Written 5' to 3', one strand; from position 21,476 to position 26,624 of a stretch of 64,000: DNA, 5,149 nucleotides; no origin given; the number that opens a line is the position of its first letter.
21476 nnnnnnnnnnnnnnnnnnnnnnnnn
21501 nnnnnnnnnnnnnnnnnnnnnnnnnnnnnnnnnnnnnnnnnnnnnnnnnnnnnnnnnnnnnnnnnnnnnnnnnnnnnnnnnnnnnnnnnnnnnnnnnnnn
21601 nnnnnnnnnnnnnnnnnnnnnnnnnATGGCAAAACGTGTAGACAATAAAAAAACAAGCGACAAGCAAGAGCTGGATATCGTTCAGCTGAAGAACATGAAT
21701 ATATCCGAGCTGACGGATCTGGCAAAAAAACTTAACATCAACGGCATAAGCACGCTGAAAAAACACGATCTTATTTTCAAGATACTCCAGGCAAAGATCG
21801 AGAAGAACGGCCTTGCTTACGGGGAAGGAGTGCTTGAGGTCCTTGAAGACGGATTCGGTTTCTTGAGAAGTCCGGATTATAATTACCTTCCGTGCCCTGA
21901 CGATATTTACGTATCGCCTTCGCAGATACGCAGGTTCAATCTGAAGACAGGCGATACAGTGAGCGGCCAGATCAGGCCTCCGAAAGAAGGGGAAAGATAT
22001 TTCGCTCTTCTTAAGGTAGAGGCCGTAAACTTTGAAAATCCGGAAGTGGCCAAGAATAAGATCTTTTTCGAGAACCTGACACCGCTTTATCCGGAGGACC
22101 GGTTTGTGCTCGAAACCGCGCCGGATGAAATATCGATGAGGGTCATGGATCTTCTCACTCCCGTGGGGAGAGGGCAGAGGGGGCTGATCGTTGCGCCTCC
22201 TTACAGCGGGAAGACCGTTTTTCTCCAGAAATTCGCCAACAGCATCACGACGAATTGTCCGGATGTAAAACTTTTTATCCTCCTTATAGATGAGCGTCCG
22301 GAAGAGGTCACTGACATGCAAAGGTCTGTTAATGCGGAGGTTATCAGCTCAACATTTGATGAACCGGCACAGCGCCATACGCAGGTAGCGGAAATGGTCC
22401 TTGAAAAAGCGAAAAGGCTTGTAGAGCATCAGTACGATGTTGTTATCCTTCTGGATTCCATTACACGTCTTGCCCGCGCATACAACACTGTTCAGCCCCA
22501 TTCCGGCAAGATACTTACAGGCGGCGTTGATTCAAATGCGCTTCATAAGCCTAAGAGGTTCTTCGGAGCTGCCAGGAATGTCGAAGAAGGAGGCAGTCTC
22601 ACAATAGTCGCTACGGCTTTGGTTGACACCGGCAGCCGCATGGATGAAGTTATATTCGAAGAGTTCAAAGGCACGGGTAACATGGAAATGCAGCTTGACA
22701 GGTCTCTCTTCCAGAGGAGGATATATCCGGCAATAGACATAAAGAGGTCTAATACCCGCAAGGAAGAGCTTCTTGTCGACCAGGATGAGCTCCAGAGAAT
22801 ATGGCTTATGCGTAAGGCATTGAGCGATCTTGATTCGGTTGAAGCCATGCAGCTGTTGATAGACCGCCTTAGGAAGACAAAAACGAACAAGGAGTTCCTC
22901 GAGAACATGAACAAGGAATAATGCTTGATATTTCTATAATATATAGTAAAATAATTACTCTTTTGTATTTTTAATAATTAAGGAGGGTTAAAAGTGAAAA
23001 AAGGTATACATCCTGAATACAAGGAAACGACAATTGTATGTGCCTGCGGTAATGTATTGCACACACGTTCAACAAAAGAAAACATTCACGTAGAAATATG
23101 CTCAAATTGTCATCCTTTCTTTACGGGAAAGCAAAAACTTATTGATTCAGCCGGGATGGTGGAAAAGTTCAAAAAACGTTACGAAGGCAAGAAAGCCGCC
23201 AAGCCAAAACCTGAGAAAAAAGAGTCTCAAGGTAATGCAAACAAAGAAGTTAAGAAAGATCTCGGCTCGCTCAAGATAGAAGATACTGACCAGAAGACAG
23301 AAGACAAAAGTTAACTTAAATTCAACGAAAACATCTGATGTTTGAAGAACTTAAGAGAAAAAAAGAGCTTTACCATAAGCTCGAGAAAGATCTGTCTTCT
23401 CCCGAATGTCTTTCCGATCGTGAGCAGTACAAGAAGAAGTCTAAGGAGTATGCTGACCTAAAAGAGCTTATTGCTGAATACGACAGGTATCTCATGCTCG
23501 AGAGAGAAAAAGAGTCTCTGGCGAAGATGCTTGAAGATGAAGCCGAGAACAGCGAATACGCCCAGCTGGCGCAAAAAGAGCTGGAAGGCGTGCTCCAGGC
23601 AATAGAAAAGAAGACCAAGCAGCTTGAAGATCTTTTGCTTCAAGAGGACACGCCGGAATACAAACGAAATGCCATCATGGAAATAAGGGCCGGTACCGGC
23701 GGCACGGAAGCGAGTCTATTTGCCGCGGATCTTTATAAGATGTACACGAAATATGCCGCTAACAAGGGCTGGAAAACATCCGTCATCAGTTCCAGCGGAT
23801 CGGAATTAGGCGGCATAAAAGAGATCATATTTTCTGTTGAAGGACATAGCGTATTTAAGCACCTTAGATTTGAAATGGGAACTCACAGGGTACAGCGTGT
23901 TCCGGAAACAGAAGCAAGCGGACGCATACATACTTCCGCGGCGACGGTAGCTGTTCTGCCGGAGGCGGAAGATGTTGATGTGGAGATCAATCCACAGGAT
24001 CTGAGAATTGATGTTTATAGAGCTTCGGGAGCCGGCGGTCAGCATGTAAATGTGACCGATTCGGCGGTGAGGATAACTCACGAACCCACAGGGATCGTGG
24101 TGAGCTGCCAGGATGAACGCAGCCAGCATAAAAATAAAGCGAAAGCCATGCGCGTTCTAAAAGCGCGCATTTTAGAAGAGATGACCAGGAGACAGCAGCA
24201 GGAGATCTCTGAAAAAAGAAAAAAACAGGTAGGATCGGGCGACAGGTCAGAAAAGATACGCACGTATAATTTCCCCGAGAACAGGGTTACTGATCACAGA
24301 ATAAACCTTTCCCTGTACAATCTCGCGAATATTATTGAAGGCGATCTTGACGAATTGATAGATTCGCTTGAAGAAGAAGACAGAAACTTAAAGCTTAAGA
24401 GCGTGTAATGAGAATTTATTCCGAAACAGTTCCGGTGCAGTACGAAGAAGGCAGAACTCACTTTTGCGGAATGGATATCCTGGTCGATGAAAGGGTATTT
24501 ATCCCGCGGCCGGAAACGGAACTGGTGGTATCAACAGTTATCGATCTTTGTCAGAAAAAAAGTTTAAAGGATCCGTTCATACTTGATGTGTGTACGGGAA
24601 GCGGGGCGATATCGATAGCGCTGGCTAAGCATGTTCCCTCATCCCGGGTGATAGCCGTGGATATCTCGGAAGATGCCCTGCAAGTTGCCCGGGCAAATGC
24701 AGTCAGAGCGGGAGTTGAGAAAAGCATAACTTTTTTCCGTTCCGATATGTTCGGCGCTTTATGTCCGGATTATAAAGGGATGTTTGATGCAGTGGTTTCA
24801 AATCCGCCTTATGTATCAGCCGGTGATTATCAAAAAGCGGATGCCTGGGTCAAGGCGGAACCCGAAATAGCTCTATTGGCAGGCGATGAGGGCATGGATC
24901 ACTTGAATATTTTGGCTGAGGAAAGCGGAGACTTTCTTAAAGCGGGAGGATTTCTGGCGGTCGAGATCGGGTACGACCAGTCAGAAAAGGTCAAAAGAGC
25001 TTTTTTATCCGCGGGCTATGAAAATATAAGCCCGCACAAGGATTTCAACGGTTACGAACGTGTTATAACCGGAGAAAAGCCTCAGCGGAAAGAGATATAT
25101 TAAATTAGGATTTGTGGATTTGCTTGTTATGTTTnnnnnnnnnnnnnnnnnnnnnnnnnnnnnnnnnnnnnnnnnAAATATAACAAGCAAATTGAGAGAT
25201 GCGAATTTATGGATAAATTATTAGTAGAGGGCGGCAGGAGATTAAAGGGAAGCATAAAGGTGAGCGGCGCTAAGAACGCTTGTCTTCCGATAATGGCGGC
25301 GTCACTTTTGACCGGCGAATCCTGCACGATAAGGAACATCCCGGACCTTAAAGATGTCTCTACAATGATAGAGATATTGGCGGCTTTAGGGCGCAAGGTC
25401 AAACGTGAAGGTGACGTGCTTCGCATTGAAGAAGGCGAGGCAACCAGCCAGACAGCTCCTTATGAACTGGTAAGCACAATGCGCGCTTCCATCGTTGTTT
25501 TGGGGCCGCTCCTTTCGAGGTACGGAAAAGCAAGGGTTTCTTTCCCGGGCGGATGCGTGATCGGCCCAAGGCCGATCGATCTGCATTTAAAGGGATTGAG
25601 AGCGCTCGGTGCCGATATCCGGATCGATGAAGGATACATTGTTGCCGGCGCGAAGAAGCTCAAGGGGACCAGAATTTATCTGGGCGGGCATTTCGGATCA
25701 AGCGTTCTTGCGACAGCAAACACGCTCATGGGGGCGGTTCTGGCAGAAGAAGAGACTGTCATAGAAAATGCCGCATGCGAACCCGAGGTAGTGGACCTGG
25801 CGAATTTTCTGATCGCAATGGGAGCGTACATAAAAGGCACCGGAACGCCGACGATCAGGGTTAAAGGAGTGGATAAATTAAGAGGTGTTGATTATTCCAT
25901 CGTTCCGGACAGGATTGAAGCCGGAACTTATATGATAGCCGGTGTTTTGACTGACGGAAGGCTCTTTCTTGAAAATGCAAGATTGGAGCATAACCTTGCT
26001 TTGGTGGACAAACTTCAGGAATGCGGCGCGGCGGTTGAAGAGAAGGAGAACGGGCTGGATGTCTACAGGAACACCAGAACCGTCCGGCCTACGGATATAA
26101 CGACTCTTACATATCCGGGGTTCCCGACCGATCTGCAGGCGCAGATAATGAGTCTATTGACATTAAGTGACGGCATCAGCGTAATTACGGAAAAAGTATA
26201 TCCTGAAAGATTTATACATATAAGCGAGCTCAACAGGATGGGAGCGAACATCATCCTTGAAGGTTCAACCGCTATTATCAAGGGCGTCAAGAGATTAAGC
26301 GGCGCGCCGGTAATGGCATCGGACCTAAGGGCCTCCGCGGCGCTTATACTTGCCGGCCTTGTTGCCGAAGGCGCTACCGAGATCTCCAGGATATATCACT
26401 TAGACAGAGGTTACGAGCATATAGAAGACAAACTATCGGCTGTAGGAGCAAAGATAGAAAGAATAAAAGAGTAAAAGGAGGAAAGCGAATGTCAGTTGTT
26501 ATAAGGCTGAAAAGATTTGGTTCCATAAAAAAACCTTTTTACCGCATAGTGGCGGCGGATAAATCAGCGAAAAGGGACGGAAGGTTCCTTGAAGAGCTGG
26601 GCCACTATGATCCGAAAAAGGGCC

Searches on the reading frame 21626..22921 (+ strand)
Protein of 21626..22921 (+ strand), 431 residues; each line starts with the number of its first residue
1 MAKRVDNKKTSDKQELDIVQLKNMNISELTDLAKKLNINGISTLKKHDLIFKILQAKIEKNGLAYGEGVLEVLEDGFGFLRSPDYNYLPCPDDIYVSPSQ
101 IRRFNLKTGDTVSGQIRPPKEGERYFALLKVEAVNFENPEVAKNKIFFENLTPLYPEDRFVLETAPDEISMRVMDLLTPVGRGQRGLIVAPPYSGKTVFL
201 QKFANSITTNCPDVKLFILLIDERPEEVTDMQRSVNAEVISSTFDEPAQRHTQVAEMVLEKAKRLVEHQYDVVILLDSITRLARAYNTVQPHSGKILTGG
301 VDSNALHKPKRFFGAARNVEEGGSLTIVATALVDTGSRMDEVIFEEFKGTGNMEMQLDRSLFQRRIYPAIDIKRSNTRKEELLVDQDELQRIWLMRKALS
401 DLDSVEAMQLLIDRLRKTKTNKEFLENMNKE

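Call 62: search_protein_families(library=pfam, proteins=[window:21626-22921:+], max_evalue=0.00001)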
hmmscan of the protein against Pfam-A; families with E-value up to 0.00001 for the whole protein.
window:21626-22921:+ (431 aa): 3 families
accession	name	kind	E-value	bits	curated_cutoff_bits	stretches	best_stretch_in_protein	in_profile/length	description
PF07497.18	Rho_RNA_bind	-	2.9e-35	120.3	27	1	67-140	2-73/73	Rho termination factor, RNA-binding domain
PF00006.31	ATP-synt_ab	-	1.4e-25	90.7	29.5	1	171-375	2-211/213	ATP synthase alpha/beta family, nucleotide-binding domain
PF07498.18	Rho_N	-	2.1e-14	53.7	24.9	1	20-62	1-43/43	Rho termination factor, N-terminal domain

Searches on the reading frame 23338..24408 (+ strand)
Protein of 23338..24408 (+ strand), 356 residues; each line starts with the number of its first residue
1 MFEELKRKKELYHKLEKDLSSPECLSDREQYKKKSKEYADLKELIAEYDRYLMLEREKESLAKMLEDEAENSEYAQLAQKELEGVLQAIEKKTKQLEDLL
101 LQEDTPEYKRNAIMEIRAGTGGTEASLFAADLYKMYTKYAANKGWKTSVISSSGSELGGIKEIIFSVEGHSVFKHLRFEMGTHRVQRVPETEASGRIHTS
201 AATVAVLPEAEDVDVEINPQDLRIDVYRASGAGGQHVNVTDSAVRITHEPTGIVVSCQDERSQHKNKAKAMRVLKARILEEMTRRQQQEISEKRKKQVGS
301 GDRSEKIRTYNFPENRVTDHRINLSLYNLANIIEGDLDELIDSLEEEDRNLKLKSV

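Call 62: search_protein_families(library=pfam, proteins=[window:23338-24408:+], max_evalue=0.00001)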
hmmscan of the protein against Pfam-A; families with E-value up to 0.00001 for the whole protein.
window:23338-24408:+ (356 aa): 2 families
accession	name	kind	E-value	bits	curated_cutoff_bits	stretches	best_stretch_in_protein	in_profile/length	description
PF03462.23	PCRF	-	1.6e-62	211.2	24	1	10-204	3-194/194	PCRF domain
PF00472.26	RF-1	-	1.9e-45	154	35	1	212-321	2-116/116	RF-1 domain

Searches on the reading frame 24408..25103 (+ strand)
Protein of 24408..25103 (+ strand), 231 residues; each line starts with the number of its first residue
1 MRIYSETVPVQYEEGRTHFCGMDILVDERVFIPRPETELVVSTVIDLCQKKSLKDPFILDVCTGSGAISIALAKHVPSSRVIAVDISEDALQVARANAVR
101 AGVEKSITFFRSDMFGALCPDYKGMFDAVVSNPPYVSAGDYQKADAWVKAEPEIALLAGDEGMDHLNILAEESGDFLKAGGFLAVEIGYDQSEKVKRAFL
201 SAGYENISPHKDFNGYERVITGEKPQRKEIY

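Call 62: search_protein_families(library=pfam, proteins=[window:24408-25103:+], max_evalue=0.00001)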
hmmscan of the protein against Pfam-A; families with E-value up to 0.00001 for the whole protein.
window:24408-25103:+ (231 aa): 11 families
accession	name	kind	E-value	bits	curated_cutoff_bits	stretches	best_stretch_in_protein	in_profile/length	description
PF05175.20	MTS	-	7.7e-14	52.1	23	1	56-142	33-115/170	Methyltransferase small domain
PF13649.12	Methyltransf_25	-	1.9e-13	51.4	27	1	58-137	1-78/97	Methyltransferase domain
PF13847.12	Methyltransf_31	-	2e-11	44.2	27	1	58-133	7-82/145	Methyltransferase domain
PF03602.21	Cons_hypoth95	-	2.1e-09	37.7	24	1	34-144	22-132/182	Conserved hypothetical protein 95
PF06325.19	PrmA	-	2.3e-08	34.3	22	1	51-132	158-233/296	Ribosomal protein L11 methyltransferase (PrmA)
PF08241.18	Methyltransf_11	-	1.2e-07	32.7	21.2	1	59-132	1-67/95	Methyltransferase domain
PF09445.16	Methyltransf_15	-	2e-07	31.2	22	1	58-135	4-81/165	RNA cap guanine-N2 methyltransferase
PF01170.24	UPF0020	-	2.8e-07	30.9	22.3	1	77-137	75-133/197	RMKL-like, methyltransferase domain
PF01209.24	Ubie_methyltran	-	3.2e-07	30.4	20.1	1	56-129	49-120/233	ubiE/COQ5 methyltransferase family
PF12847.13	Methyltransf_18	-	8.2e-07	29.6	27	1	56-118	16-78/151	Methyltransferase domain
PF02384.22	N6_Mtase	-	6e-06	26.2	20.4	1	30-141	28-139/311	N-6 DNA Methylase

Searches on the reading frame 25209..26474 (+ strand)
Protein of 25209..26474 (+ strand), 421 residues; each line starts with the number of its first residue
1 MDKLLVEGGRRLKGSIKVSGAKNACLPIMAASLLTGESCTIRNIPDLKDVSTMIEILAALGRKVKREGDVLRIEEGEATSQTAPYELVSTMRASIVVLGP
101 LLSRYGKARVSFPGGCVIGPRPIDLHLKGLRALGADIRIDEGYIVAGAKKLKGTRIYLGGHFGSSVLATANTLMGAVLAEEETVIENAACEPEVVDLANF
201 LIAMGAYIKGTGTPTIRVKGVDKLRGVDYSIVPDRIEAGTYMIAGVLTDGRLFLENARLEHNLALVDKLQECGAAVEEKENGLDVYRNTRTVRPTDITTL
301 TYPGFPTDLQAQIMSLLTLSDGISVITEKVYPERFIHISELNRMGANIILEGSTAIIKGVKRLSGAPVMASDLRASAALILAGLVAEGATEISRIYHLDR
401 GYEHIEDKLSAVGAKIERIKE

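Call 63: search_protein_families(library=pfam, proteins=[window:25209-26474:+], max_evalue=0.00001)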
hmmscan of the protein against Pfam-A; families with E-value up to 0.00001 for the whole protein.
window:25209-26474:+ (421 aa): 1 family
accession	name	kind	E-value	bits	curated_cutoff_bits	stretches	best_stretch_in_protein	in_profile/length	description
PF00275.25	EPSP_synthase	-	9.6e-107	357.7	22.8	1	6-409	1-417/417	EPSP synthase (3-phosphoshikimate 1-carboxyvinyltransferase)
